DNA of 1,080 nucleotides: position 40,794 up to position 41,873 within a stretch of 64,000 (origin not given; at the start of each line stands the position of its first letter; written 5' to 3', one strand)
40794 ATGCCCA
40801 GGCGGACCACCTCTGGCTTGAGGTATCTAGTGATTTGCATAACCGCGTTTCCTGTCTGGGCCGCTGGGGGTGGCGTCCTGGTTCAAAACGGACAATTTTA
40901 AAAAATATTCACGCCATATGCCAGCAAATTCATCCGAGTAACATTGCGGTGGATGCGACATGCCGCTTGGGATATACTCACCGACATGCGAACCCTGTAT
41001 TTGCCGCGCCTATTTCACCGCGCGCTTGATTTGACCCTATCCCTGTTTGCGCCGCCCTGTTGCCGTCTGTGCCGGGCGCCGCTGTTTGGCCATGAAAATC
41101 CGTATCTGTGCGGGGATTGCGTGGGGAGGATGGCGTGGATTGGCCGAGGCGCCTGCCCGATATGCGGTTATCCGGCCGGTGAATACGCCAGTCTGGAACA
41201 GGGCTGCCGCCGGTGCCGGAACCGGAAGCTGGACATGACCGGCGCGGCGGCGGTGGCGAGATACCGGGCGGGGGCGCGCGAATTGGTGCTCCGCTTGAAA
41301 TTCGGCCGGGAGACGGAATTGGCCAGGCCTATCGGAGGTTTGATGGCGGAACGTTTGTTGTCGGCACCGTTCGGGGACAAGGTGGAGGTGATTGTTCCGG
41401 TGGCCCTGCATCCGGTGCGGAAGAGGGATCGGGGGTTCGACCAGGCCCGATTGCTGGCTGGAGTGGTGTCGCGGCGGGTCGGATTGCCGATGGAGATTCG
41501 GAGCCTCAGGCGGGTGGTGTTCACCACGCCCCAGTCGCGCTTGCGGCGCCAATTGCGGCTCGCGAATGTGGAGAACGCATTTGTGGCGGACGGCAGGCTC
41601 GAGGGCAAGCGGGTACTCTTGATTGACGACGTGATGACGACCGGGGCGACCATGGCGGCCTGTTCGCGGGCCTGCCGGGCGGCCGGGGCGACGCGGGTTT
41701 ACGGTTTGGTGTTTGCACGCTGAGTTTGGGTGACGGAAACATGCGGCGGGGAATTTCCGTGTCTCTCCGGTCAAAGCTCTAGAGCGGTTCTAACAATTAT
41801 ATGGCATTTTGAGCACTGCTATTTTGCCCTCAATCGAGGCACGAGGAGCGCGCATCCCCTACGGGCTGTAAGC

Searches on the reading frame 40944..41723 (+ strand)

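Call 10: search_protein_families(library=pfam, proteins=[window:40944-41723:+], max_evalue=0.001)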
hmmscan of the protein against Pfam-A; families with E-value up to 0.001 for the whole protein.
window:40944-41723:+ (259 aa): 2 families
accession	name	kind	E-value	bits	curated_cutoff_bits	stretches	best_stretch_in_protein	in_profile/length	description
PF18912.6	DZR_2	-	4.8e-07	29.9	27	1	32-92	2-56/56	Double zinc ribbon domain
PF00156.33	Pribosyltran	-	2.1e-06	27.6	26.3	1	171-252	43-118/158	Phosphoribosyl transferase domain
